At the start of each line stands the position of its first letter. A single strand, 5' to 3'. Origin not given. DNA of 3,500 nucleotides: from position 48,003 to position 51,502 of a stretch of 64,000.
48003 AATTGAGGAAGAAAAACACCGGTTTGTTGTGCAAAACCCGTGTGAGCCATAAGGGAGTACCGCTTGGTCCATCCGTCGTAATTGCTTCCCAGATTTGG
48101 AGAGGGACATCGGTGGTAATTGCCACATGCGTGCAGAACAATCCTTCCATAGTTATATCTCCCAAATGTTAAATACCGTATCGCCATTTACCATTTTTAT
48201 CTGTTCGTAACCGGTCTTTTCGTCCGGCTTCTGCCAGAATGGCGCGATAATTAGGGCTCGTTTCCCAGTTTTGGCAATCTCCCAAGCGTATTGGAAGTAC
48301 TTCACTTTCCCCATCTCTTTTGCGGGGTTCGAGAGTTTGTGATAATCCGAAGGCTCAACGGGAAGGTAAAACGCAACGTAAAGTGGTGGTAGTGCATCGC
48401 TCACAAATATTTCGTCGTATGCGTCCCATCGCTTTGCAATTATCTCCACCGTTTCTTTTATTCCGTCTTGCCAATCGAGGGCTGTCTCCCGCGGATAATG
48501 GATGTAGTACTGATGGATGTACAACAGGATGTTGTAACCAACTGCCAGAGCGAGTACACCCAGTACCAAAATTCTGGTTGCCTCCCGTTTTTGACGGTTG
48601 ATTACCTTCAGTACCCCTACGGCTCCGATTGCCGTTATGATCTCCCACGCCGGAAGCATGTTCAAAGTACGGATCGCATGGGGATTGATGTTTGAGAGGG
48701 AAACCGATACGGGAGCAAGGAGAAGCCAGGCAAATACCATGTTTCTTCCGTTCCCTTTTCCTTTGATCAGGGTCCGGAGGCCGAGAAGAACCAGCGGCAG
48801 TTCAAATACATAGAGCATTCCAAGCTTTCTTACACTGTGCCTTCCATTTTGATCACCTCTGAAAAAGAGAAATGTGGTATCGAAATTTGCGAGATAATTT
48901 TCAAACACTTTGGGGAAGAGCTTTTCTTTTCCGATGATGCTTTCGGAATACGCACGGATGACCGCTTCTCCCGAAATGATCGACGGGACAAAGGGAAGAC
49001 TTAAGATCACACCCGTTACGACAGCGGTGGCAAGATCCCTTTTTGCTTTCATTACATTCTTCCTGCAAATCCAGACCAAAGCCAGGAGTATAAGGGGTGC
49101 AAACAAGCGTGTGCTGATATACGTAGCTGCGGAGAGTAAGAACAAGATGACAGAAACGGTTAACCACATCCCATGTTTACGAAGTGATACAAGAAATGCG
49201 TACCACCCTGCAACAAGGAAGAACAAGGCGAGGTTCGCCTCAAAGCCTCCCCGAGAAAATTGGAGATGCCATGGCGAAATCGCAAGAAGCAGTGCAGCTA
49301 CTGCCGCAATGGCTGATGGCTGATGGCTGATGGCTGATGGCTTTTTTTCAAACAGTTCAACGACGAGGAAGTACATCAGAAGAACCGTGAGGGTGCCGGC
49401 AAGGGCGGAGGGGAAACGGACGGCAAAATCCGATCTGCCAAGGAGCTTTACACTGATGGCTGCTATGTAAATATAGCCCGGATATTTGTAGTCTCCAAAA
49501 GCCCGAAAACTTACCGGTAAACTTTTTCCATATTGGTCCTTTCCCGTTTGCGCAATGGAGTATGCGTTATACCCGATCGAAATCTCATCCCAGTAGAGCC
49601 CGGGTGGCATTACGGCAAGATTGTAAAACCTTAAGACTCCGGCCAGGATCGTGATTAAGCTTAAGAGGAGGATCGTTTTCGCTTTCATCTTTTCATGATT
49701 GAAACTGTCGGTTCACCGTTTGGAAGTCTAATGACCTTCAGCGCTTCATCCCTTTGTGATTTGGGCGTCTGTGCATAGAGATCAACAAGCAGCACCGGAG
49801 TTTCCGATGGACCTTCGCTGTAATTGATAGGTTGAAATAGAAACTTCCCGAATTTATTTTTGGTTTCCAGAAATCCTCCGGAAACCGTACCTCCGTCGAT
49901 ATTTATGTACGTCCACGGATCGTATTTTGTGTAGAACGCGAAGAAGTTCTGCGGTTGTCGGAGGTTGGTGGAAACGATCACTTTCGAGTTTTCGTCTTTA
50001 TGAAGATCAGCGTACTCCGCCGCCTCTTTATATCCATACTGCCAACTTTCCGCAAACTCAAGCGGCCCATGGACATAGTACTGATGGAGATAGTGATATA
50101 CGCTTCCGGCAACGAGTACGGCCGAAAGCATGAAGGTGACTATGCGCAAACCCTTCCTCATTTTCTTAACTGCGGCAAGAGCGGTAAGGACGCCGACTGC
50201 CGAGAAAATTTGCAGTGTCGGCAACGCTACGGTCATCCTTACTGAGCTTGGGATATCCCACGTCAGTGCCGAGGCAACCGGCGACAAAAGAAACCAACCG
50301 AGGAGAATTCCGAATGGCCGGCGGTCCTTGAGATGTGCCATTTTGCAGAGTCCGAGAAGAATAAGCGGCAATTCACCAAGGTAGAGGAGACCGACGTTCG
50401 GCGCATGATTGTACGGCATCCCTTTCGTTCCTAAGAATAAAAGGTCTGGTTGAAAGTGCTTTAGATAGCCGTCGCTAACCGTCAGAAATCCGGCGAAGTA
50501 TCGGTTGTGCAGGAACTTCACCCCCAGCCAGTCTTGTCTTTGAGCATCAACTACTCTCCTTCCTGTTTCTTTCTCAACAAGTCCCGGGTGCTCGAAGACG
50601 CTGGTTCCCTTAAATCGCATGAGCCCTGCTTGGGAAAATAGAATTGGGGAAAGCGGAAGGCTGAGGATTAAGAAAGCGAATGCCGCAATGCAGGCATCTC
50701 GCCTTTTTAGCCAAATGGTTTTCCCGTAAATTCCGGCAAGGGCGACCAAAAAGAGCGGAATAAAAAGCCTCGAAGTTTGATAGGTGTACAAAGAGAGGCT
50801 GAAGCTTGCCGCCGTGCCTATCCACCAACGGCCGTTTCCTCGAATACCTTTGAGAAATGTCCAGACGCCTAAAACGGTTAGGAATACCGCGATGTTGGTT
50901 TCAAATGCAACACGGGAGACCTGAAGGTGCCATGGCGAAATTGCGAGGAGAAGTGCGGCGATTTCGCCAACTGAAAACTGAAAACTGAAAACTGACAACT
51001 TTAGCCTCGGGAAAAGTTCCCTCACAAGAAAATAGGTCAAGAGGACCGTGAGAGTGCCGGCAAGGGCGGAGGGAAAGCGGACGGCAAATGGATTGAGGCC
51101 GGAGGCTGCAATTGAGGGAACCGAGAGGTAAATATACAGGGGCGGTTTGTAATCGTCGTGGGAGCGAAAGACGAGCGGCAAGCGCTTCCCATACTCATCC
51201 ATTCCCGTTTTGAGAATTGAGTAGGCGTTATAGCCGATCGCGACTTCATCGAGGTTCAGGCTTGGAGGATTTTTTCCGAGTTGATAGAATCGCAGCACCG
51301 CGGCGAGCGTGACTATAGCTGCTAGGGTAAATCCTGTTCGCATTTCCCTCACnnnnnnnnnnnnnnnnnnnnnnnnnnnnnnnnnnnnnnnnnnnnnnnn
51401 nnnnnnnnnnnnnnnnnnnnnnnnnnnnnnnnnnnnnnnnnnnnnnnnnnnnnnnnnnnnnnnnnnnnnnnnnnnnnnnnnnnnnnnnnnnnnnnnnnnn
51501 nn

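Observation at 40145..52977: Tandem array of five ArnT/PMT-like GT-C paralogs (six with the adjoining ArnT-like 41773..43323) whose one hypervariable loop is built from heptanucleotide tandem repeats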

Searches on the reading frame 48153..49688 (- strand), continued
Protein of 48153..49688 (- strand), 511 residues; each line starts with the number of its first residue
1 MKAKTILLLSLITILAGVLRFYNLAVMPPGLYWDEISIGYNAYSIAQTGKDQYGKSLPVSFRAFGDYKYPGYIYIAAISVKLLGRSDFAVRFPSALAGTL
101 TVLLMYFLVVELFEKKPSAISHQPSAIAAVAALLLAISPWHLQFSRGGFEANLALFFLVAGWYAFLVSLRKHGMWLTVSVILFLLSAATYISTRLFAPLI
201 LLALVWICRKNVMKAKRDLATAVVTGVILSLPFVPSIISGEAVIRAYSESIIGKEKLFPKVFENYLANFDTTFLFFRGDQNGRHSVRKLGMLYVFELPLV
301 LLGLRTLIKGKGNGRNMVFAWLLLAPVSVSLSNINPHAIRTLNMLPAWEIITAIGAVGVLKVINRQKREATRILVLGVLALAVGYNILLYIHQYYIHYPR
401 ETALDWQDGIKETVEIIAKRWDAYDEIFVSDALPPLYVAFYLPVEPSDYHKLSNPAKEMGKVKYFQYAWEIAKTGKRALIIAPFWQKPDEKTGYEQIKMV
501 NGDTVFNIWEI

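Call 42: find_encoding_contigs(protein=P0009, flank=5000, max_places=10)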
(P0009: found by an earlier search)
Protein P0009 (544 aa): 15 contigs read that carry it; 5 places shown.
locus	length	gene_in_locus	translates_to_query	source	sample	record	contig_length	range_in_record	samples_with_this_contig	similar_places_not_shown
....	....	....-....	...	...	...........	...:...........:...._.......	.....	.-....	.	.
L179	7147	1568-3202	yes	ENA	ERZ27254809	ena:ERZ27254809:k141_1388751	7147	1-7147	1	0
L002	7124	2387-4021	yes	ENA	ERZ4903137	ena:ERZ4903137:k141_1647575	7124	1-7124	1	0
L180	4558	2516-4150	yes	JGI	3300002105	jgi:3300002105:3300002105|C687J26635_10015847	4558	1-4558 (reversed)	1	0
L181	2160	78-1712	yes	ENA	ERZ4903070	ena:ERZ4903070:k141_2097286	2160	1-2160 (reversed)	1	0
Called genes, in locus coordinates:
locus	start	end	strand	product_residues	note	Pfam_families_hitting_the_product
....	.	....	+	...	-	?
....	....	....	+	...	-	-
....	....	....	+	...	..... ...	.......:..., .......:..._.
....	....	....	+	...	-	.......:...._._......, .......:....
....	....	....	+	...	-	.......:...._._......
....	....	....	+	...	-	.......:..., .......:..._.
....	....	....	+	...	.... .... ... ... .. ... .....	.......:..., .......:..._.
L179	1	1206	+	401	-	?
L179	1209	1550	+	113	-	-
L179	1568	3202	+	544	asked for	PF02366:PMT, PF13231:PMT_2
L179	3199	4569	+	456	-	PF26314:MptA_B_family, PF09594:GT87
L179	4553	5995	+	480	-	PF26314:MptA_B_family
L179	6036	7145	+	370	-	?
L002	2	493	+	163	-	?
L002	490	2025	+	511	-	PF02366:PMT (weak), PF13231:PMT_2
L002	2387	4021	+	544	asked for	PF02366:PMT, PF13231:PMT_2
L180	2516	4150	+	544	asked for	PF02366:PMT, PF13231:PMT_2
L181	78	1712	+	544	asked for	PF02366:PMT, PF13231:PMT_2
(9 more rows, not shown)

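Call 72: search_protein_families(library=pfam, alignment_id=A4, max_evalue=0.001)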
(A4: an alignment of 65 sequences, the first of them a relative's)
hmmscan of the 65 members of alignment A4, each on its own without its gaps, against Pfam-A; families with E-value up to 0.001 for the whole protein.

A. member 1, L013:11087-12496:+ (470 aa): 1 family
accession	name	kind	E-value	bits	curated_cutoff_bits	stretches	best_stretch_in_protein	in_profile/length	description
PF13231.12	PMT_2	-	3e-10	41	26.1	1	61-207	2-146/160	Dolichyl-phosphate-mannose-protein mannosyltransferase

B. families by the number of members that match (of 65 scanned): 29 families (the first 25 are shown)
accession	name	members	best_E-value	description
PF00535.33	Glycos_transf_2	27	9.6e-39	Glycosyl transferase family 2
PF10111.15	Glyco_tranf_2_2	16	5.5e-11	Glycosyltransferase like family 2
PF13704.12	Glyco_tranf_2_4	15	8.3e-07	Glycosyl transferase family 2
PF13641.12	Glyco_tranf_2_3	13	4.2e-17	Glycosyltransferase like family 2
PF10131.15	PTPS_related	10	2.3e-14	6-pyruvoyl-tetrahydropterin synthase related domain; membrane protein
PF09586.16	YfhO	8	3.1e-28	Bacterial membrane protein YfhO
PF13632.12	Glyco_trans_2_3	6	2.4e-08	Glycosyl transferase family group 2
PF13231.12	PMT_2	5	3e-10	Dolichyl-phosphate-mannose-protein mannosyltransferase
PF00534.26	Glycos_transf_1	4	4.3e-41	Glycosyl transferases group 1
PF13692.12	Glyco_trans_1_4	4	3.7e-35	Glycosyl transferases group 1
PF13439.12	Glyco_transf_4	4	2.2e-23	Glycosyltransferase Family 4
PF13579.12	Glyco_trans_4_4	4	7.7e-14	Glycosyl transferase 4-like domain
PF20706.3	GT4-conflict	4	1.9e-11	Family 4 Glycosyltransferase in conflict systems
PF01370.27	Epimerase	3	1e-60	NAD dependent epimerase/dehydratase family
PF16363.11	GDP_Man_Dehyd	3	1.7e-56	GDP-mannose 4,6 dehydratase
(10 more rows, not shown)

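Call 74: search_protein_families(library=pfam, alignment_id=A5, max_evalue=0.001)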
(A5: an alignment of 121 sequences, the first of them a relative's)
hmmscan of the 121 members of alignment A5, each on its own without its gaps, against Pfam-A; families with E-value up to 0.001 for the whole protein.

A. member 1, L063:1262-3487:+ (742 aa): 1 family
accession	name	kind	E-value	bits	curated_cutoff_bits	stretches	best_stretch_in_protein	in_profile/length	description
PF09586.16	YfhO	-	3.7e-19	69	28.5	2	107-639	74-598/835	Bacterial membrane protein YfhO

B. families by the number of members that match (of 121 scanned): 97 families (the first 25 are shown)
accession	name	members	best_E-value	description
PF00535.33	Glycos_transf_2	23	1.6e-35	Glycosyl transferase family 2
PF13641.12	Glyco_tranf_2_3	13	8.4e-21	Glycosyltransferase like family 2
PF13231.12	PMT_2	12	6.4e-15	Dolichyl-phosphate-mannose-protein mannosyltransferase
PF00534.26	Glycos_transf_1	11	2.3e-33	Glycosyl transferases group 1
PF13692.12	Glyco_trans_1_4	11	7.4e-27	Glycosyl transferases group 1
PF10111.15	Glyco_tranf_2_2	11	4.1e-10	Glycosyltransferase like family 2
PF09586.16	YfhO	10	1.1e-23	Bacterial membrane protein YfhO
PF13704.12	Glyco_tranf_2_4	10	2.3e-08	Glycosyl transferase family 2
PF13439.12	Glyco_transf_4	8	2.4e-13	Glycosyltransferase Family 4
PF13632.12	Glyco_trans_2_3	7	1.9e-08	Glycosyl transferase family group 2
PF13524.12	Glyco_trans_1_2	6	2.9e-05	Glycosyl transferase-like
PF01370.27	Epimerase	5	1.2e-60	NAD dependent epimerase/dehydratase family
PF16363.11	GDP_Man_Dehyd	5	1.1e-52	GDP-mannose 4,6 dehydratase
PF01073.25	3Beta_HSD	5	2.3e-20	3-beta hydroxysteroid dehydrogenase/isomerase family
PF07993.18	NAD_binding_4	5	9.9e-15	Male sterility protein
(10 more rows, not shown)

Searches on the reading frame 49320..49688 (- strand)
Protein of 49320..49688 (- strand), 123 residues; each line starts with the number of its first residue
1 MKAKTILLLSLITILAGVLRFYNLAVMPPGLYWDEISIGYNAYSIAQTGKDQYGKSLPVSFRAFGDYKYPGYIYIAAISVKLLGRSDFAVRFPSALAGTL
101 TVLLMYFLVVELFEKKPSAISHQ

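Call 76: find_homologous_proteins(query=window:49320-49688:-, max_evalue=1e-40)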
Query seq(123 aa) (123 aa): 1 proteins with E <= 1e-40 among 113 candidates.
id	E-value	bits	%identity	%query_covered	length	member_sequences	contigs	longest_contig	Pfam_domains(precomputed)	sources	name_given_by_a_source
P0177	2.4e-44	168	68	100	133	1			PF02366.25,PF13231.13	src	-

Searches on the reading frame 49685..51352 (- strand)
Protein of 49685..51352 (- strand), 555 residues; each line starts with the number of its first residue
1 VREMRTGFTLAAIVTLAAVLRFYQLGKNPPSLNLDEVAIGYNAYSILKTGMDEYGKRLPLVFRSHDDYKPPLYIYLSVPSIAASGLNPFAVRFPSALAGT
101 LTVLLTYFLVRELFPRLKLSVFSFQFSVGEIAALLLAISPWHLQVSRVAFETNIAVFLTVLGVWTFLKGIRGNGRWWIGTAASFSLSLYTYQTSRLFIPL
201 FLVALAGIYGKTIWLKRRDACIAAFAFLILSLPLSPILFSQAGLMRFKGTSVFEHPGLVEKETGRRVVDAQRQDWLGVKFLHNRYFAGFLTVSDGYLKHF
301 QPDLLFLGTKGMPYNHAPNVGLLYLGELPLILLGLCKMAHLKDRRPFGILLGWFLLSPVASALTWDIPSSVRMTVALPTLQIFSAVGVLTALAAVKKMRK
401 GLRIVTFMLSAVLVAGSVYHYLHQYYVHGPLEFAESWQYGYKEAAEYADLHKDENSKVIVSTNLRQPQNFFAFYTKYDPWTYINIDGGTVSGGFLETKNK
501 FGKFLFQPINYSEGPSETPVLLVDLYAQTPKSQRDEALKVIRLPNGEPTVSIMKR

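Call 10: search_protein_families(library=pfam, proteins=[window:49685-51352:-], max_evalue=0.01)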
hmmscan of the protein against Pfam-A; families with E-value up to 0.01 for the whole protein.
window:49685-51352:- (555 aa): 2 families
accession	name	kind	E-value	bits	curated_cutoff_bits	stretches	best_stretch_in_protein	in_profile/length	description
PF13231.12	PMT_2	-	7.7e-11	42.9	26.1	1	69-233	2-156/160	Dolichyl-phosphate-mannose-protein mannosyltransferase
PF02366.24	PMT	-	6.1e-07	29.7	22.7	1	14-190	3-179/245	Dolichyl-phosphate-mannose-protein mannosyltransferase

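Call 11: search_protein_families(library=ncbifam, proteins=[window:49685-51352:-], max_evalue=0.01)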
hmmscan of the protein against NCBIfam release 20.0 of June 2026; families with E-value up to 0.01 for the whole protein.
window:49685-51352:- (555 aa): 1 family
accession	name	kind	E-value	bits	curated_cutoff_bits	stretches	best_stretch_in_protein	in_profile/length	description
TIGR03663.1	TIGR03663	subfamily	4e-06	26.1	126.25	1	10-208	4-179/435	flippase activity-associated protein Agl23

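Call 39: find_related_loci(query=window:49688-51343:-, collection=metagenome_contigs, flank=6000)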
Query window:49688-51343:- (552 aa) in metagenome_contigs; peptide patterns used: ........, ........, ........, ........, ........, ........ (x = any residue, [..] = any of these).
359 stretches matched a pattern; 292 encode a relative of the query (tblastn E <= 1e-3); the best 80 are kept; 80 distinct loci.
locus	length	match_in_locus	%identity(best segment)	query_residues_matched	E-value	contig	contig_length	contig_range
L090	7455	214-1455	61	136-549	2e-155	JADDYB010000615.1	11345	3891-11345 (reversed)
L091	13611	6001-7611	46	2-552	5e-150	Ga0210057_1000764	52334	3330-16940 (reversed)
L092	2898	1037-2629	43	5-552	1e-137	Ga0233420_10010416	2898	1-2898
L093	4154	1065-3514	43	10-550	2e-128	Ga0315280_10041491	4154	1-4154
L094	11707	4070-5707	42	7-552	3e-125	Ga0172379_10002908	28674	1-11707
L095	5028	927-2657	39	1-552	3e-119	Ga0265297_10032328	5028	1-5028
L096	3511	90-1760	42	7-552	1e-120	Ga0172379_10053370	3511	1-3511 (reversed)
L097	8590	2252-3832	42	2-549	2e-115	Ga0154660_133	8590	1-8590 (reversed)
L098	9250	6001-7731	39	1-552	7e-115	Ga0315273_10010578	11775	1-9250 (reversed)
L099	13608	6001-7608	41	14-552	1e-114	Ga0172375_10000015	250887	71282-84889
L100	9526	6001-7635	40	1-551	5e-114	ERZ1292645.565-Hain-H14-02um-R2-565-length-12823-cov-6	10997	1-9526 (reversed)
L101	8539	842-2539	40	6-543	4e-113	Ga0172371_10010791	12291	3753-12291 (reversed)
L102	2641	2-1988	40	1-552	2e-117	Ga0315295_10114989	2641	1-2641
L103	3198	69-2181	40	10-552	1e-115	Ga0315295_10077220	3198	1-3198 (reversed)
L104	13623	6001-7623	41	1-551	2e-123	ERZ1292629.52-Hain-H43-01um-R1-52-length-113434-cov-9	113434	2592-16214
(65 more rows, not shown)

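Call 55: list_cluster_members(proteins=[window:49688-51343:-, window:26198-27385:-, window:53889-56126:-, window:41776-43323:-, window:44793-46160:-, window:37615-39366:-, window:30504-31595:-, window:36818-37615:-])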
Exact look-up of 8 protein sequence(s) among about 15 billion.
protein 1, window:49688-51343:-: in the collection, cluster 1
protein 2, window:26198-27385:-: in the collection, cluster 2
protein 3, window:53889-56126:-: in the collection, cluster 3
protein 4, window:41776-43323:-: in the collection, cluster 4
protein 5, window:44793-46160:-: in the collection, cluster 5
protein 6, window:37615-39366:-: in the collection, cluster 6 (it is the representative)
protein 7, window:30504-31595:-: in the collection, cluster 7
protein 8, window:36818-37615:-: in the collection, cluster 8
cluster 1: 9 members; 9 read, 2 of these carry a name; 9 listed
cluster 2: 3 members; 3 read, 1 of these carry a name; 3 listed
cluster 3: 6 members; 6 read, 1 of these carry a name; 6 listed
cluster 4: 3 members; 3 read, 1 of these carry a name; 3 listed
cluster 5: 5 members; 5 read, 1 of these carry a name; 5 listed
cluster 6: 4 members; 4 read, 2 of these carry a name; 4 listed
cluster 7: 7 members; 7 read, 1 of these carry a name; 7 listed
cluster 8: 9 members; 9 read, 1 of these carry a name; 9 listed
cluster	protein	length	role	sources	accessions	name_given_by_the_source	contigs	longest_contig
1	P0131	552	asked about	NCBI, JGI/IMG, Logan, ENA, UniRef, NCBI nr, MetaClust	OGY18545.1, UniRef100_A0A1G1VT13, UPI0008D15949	MAG: hypothetical protein A2786_03540 [Candidatus Chisholmbacteria bacterium ... | Glycosyltransferase RgtA/B/C/D-like domain-containing protein n=1 Tax=Candidatus ... | status=active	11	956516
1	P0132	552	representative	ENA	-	-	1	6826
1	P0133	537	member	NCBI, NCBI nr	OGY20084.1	MAG: hypothetical protein A2900_03205 [Candidatus Chisholmbacteria bacterium ...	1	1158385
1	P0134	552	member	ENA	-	-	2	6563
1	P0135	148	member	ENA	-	-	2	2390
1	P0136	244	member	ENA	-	-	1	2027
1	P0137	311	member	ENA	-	-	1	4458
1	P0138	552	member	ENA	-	-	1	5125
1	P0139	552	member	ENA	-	-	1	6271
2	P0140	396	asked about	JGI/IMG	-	-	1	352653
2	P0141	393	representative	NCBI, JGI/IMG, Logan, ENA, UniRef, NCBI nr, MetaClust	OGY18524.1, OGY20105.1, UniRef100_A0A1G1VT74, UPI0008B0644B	MAG: hypothetical protein A2900_03310 [Candidatus Chisholmbacteria bacterium ... | Glycosyl transferase family 1 domain-containing protein n=1 Tax=Candidatus ... | MAG: hypothetical protein A2786_03435 [Candidatus Chisholmbacteria bacterium ...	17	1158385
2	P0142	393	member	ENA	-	-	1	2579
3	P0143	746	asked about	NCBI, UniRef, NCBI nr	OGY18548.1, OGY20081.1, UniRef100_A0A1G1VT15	MAG: hypothetical protein A2900_03190 [Candidatus Chisholmbacteria bacterium ... | YfhO family protein n=1 Tax=Candidatus Chisholmbacteria bacterium ... | MAG: hypothetical protein A2786_03555 [Candidatus Chisholmbacteria bacterium ...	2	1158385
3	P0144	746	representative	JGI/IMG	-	-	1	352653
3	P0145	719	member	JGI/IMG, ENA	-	-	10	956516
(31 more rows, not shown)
